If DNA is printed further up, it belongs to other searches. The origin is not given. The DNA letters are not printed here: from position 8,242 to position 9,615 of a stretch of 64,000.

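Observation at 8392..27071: Four membrane-anchored SGNH/GDSL paralogs in one polysaccharide locus, with no MBOAT or acyltransferase-3 partner in view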

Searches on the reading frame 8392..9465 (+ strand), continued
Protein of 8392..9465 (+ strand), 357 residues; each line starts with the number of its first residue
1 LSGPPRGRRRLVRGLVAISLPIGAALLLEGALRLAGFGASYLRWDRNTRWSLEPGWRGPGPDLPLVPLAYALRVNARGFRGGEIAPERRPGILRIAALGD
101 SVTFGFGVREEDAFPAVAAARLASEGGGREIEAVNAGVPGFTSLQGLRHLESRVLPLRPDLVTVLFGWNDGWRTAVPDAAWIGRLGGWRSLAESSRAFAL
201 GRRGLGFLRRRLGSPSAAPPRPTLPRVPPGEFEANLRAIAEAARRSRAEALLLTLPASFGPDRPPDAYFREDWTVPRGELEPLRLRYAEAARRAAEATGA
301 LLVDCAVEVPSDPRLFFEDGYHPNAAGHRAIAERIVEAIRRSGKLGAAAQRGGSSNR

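Call 67: find_related_loci(query=A3, collection=metagenome_contigs, flank=10000)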
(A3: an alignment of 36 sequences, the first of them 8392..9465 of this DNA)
Query A3 (357 aa) in metagenome_contigs; peptide patterns used: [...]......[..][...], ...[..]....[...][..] (x = any residue, [..] = any of these).
600 stretches matched a pattern (row limit reached: there are more); 484 encode a relative of the query (tblastn E <= 1e-3); the best 80 are kept; 80 distinct loci.
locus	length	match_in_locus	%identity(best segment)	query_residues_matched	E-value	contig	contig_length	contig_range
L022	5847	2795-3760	28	24-339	3e-31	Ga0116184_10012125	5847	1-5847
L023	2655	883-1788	34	37-355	1e-30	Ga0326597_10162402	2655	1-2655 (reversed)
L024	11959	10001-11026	28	4-341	7e-29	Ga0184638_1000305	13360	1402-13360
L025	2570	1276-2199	29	15-340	5e-28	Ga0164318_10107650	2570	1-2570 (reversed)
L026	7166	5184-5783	33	45-256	6e-28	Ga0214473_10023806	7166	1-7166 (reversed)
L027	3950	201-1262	31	12-337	2e-27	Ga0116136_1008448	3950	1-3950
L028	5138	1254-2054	30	75-340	4e-27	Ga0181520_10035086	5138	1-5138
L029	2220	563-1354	30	73-339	6e-27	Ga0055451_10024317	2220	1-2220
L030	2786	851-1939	30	14-339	5e-27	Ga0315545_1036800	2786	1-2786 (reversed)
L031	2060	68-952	33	74-337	1e-26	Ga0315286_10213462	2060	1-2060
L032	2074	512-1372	32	40-339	1e-26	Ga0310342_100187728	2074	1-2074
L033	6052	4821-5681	29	59-340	1e-26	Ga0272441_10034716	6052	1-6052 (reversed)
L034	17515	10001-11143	29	8-351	3e-26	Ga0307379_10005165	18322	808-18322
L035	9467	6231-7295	30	5-343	3e-26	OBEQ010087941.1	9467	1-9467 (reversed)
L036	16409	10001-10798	36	67-339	2e-26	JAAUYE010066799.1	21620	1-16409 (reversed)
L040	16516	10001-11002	27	18-345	1e-24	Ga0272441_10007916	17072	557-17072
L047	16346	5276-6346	28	1-357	4e-24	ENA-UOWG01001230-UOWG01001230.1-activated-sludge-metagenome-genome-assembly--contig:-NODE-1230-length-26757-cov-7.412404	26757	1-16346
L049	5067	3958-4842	29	34-341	5e-24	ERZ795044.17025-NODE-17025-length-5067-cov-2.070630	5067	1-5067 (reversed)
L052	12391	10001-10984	28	9-340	1e-23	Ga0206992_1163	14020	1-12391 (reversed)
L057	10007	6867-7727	29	43-351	3e-23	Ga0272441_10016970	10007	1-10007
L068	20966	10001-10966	29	16-340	3e-22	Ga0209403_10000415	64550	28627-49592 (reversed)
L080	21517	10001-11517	33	33-340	3e-22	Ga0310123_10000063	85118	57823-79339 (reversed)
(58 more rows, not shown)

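Call 70: search_protein_families(library=pfam, alignment_id=A4, max_evalue=0.001)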
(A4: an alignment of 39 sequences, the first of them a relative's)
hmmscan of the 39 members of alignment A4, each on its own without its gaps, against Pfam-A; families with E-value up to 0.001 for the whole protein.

A. member 1, L022:476-1939:+ (487 aa): 3 families
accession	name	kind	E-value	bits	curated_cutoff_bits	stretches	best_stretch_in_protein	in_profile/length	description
PF13440.11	Polysacc_synt_3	-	2.6e-19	70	23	1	33-330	3-291/293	Polysaccharide biosynthesis protein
PF01943.22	Polysacc_synt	-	1.1e-12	48.5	28.2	1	10-278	4-271/274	Polysaccharide biosynthesis protein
PF01554.23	MatE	-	2e-06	28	24.9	1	221-379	1-160/161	MatE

B. families by the number of members that match (of 39 scanned): 54 families (the first 25 are shown)
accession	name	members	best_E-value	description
PF07719.23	TPR_2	11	7.6e-53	Tetratricopeptide repeat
PF13428.12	TPR_14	11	3.4e-29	Tetratricopeptide repeat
PF14559.12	TPR_19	11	7.5e-27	Tetratricopeptide repeat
PF13231.12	PMT_2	11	6.4e-14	Dolichyl-phosphate-mannose-protein mannosyltransferase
PF13414.12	TPR_11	10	1e-62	TPR repeat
PF13432.12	TPR_16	10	9e-39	Tetratricopeptide repeat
PF00515.34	TPR_1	9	9.7e-59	Tetratricopeptide repeat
PF13431.12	TPR_17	9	1.2e-35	Tetratricopeptide repeat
PF13424.12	TPR_12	9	1.1e-34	Tetratricopeptide repeat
PF13181.12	TPR_8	8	5.4e-36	Tetratricopeptide repeat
PF13374.12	TPR_10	8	4.6e-26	Tetratricopeptide repeat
PF13176.12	TPR_7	4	6.1e-27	Tetratricopeptide repeat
PF13371.12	TPR_9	4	2.7e-15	Tetratricopeptide repeat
PF23914.1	TPR_CcmH_CycH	4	3.4e-10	Cytochrome c-type biogenesis protein H TPR domain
PF02366.24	PMT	4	4.9e-10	Dolichyl-phosphate-mannose-protein mannosyltransferase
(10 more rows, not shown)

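Call 73: search_protein_families(library=pfam, alignment_id=A5, max_evalue=0.001)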
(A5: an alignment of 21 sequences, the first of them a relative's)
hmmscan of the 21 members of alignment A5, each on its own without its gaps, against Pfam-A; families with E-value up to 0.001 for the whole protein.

A. member 1, L024:8488-9864:+ (458 aa): 1 family
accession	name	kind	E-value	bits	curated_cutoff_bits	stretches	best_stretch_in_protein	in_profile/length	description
PF04932.20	Wzy_C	-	2.8e-18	66.6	31.7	1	213-349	2-149/149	O-Antigen ligase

B. families by the number of members that match (of 21 scanned): 31 families (the first 25 are shown)
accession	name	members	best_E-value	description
PF13231.12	PMT_2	5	7.9e-14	Dolichyl-phosphate-mannose-protein mannosyltransferase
PF01554.23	MatE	3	6.6e-46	MatE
PF07719.23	TPR_2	3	1.1e-27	Tetratricopeptide repeat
PF13428.12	TPR_14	3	8.2e-14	Tetratricopeptide repeat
PF13414.12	TPR_11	2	1.5e-31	TPR repeat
PF00515.34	TPR_1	2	1.5e-30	Tetratricopeptide repeat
PF14559.12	TPR_19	2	3.2e-23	Tetratricopeptide repeat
PF13431.12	TPR_17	2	1.7e-21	Tetratricopeptide repeat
PF13181.12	TPR_8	2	1.7e-20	Tetratricopeptide repeat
PF13424.12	TPR_12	2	2.2e-20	Tetratricopeptide repeat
PF13432.12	TPR_16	2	7.1e-20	Tetratricopeptide repeat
PF13440.11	Polysacc_synt_3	2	2.1e-19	Polysaccharide biosynthesis protein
PF04932.20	Wzy_C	2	6.4e-19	O-Antigen ligase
PF01943.22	Polysacc_synt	2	5.6e-16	Polysaccharide biosynthesis protein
PF13371.12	TPR_9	2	2.7e-15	Tetratricopeptide repeat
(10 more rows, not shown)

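Call 75: search_protein_families(library=pfam, proteins=[L026:2909-5014:+, L035:646-2733:+, L040:11334-13748:+, L047:10920-13169:+, L049:248-2341:+, L052:5780-7960:-, L057:4428-6491:-, L068:905-3241:+, L080:7904-9586:-, L080:3038-4735:-], max_evalue=0.00001)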
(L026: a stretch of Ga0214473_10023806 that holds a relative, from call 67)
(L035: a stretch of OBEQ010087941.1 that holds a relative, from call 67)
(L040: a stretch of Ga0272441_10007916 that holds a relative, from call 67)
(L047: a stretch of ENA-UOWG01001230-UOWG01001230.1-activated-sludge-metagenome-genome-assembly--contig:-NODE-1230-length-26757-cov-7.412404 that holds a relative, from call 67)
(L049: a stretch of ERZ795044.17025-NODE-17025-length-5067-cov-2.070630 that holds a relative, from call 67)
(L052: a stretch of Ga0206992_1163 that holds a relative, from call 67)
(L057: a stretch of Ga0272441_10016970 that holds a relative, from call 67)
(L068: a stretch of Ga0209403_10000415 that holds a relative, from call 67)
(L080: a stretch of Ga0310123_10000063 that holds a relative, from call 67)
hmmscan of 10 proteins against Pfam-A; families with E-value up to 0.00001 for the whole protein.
L026:2909-5014:+ (701 aa): 2 families
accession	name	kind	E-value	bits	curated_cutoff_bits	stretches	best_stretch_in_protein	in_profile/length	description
PF13231.12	PMT_2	-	6.4e-14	52.9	26.1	1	97-238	3-143/160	Dolichyl-phosphate-mannose-protein mannosyltransferase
PF02366.24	PMT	-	1.1e-08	35.4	22.7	1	67-232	34-205/245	Dolichyl-phosphate-mannose-protein mannosyltransferase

L035:646-2733:+ (695 aa): 0 families

L040:11334-13748:+ (804 aa): 7 families
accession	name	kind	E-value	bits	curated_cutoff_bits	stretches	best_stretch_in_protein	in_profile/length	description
PF10034.15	Dpy19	-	2.9e-26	92.3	27.2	2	79-333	63-337/653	Q-cell neuroblast polarisation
PF13428.12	TPR_14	-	6e-09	36.1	23.5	0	721-762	1-42/44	Tetratricopeptide repeat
PF13371.12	TPR_9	-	1.6e-08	34.9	35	0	698-757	6-65/73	Tetratricopeptide repeat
PF13432.12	TPR_16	-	1.1e-07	32.6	32.7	1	728-790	4-65/65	Tetratricopeptide repeat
PF14559.12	TPR_19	-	2.2e-07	31.5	25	0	733-789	3-58/68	Tetratricopeptide repeat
PF07719.23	TPR_2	-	4.2e-06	26.9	27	0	721-754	1-34/34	Tetratricopeptide repeat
PF13414.12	TPR_11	-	4.2e-06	26.8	26.8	0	728-767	1-40/42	TPR repeat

L047:10920-13169:+ (749 aa): 3 families
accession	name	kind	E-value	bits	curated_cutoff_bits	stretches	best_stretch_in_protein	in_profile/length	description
PF03772.21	Competence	-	7.5e-51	173.5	23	1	179-463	1-265/270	Competence protein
PF13567.11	DUF4131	-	4.5e-15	56.2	31.6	1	6-134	27-160/165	Domain of unknown function (DUF4131)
PF00753.33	Lactamase_B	-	2.7e-06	27.9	22.7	1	505-578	2-74/196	Metallo-beta-lactamase superfamily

L049:248-2341:+ (697 aa): 5 families
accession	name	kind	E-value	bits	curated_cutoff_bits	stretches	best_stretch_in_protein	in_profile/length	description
PF00515.34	TPR_1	-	1.1e-10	41.2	27.8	0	629-662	1-34/34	Tetratricopeptide repeat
PF07719.23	TPR_2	-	5.4e-10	39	27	0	629-661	1-33/34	Tetratricopeptide repeat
PF13428.12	TPR_14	-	4.6e-09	36.5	23.5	0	630-662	2-34/44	Tetratricopeptide repeat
PF13424.12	TPR_12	-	3.4e-07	30.8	30.1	0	615-660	28-76/77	Tetratricopeptide repeat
PF14559.12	TPR_19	-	3.1e-06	27.8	25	0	628-652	24-48/68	Tetratricopeptide repeat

L052:5780-7960:- (726 aa): 0 families

L057:4428-6491:- (687 aa): 1 family
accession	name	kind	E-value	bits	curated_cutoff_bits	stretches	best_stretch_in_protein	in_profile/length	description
PF13231.12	PMT_2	-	2.3e-09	38.1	26.1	1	73-236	3-160/160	Dolichyl-phosphate-mannose-protein mannosyltransferase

L068:905-3241:+ (778 aa): 2 families
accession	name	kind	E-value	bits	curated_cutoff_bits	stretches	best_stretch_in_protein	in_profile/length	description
PF12679.13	ABC2_membrane_2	-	4e-14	53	27.2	1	5-338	1-200/283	ABC-2 family transporter protein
PF12698.13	ABC2_membrane_3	-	6e-10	39.2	31.6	1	21-338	3-288/347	ABC-2 family transporter protein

L080:7904-9586:- (560 aa): 9 families
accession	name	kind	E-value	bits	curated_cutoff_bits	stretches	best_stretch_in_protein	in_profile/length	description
PF00515.34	TPR_1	-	8.5e-10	38.5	27.8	0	439-470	1-32/34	Tetratricopeptide repeat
PF14559.12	TPR_19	-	3.2e-09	37.4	25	0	451-513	3-64/68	Tetratricopeptide repeat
PF13414.12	TPR_11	-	3.8e-09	36.5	26.8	0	412-453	1-42/42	TPR repeat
PF07719.23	TPR_2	-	6.6e-09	35.7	27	0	439-470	1-32/34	Tetratricopeptide repeat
PF13424.12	TPR_12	-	4.1e-08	33.7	30.1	0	441-501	5-73/77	Tetratricopeptide repeat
PF13428.12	TPR_14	-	2.2e-07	31.3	23.5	0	473-516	1-44/44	Tetratricopeptide repeat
PF13431.12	TPR_17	-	2.2e-07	31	24.4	0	430-458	4-32/34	Tetratricopeptide repeat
PF13432.12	TPR_16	-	5.5e-06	27.2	32.7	0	411-470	3-62/65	Tetratricopeptide repeat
PF13181.12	TPR_8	-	8.9e-06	25.9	25.7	0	440-470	2-32/34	Tetratricopeptide repeat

L080:3038-4735:- (565 aa): 1 family
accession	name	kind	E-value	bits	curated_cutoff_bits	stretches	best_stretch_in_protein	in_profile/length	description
PF00474.23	SSF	-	1.8e-35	123.1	22.8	1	34-431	2-402/406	Sodium:solute symporter family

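Call 86: find_encoding_contigs(protein=P0071, flank=10000, max_places=1)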
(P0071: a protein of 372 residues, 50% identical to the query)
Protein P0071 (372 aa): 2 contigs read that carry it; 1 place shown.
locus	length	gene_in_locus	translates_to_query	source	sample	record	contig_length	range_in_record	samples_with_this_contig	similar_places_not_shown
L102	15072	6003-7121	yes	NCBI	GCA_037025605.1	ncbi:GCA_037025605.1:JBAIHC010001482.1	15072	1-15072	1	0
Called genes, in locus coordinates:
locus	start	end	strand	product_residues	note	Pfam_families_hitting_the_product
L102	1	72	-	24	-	?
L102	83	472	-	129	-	PF19588:SxtJ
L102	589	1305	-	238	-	PF13517:FG-GAP_3 (faint), PF01839:FG-GAP (faint)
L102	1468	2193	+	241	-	-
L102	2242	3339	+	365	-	-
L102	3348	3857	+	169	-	-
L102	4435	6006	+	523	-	-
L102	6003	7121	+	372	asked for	PF00657:Lipase_GDSL (weak), PF13472:Lipase_GDSL_2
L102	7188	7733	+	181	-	PF13517:FG-GAP_3 (weak)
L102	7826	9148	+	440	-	PF02321:OEP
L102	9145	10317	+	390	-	PF25973:BSH_CzcB, PF25954:Beta-barrel_RND_2, PF25967:RND-MFP_C, PF25975:CzcB_C, PF25989:YknX_C (weak)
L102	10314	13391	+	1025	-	PF00873:ACR_tran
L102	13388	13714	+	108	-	PF02641:DUF190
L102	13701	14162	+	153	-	-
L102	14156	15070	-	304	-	?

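Call 87: find_encoding_contigs(protein=P0068, flank=10000, max_places=1)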
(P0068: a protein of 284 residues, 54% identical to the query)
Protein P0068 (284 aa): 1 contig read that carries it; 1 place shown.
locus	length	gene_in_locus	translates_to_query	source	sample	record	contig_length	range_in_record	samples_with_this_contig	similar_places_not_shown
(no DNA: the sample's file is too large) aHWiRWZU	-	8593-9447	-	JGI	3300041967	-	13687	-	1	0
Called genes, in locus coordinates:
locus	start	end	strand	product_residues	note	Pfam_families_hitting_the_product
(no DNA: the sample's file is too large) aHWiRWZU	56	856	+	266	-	-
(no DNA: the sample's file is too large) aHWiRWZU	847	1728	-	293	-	PF01507:PAPS_reduct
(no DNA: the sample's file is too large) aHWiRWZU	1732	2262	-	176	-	PF01583:APS_kinase, PF06414:Zeta_toxin (weak), PF13671:AAA_33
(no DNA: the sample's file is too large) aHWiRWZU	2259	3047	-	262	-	PF00459:Inositol_P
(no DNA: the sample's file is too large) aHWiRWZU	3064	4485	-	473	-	PF26314:MptA_B_family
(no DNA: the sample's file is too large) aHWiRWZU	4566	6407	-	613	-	PF00884:Sulfatase, PF01663:Phosphodiest (faint), PF16347:SGSH_C (weak)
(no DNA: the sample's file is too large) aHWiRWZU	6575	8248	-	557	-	-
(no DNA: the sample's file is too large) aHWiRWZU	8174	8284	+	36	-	-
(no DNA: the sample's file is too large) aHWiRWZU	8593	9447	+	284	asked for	PF00657:Lipase_GDSL, PF13472:Lipase_GDSL_2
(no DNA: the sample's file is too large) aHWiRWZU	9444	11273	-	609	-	PF00884:Sulfatase, PF01663:Phosphodiest (weak), PF16347:SGSH_C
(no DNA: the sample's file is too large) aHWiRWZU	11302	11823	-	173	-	PF03929:PepSY_TM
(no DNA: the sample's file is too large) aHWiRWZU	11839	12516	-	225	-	PF02353:CMAS (weak), PF05175:MTS, PF06080:DUF938, PF13489:Methyltransf_23, PF13847:Methyltransf_31, PF08241:Methyltransf_11, PF08242:Methyltransf_12, PF13649:Methyltransf_25, +2 more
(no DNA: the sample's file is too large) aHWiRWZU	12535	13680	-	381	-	-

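Call 94: search_solved_structures(query=A3, max_evalue=1)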
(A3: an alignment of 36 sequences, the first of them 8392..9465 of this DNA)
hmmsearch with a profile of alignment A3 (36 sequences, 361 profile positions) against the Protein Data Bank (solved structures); distinct sequences matched with E-value up to 1: 82 (the best 60 are shown).
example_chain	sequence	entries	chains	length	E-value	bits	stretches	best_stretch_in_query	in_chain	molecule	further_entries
9otv_A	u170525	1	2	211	2.2e-20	76.3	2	98-178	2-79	Lysophospholipase L1-like esterase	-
1yzf_A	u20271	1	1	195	6.9e-20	74.7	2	99-176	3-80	lipase/acylhydrolase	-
5jd3_A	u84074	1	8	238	2.5e-18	69.6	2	234-350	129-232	LAE5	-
7ddy_D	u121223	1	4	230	4.1e-18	68.9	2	96-180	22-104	G-D-S-L family lipolytic protein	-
3rjt_A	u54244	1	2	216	1.3e-15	60.7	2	117-180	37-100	Lipolytic protein G-D-S-L family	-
4oap_A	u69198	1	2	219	3.8e-15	59.1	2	100-184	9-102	Acetyl xylan esterase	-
4oao_A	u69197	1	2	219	4.4e-15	58.9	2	100-184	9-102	Acetyl xylan esterase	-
5bn1_A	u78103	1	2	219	6.8e-15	58.3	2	100-185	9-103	Acetyl xylan esterase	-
3w7v_A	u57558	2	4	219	7.2e-15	58.2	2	100-184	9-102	Acetyl xylan esterase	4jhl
4jko_A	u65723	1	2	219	3.2e-14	56.1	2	117-185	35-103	Acetyl xylan esterase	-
7c23_A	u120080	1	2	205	4.3e-14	55.7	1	98-185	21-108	Carboxylesterase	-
6hfz_A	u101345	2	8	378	9.1e-14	54.6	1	88-179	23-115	GDSL-like protein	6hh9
5tid_A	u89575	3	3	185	1e-13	54.4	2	100-180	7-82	Acyl-CoA thioesterase I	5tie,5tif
1jrl_A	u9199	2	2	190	2e-13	53.4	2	100-181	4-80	Acyl-CoA Thioesterase I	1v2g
5tic_A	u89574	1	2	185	2.3e-13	53.2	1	100-180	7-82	Acyl-CoA thioesterase I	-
9ge8_T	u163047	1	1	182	5.2e-12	48.8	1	100-179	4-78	Thioesterase 1/protease 1/lysophospholipase L1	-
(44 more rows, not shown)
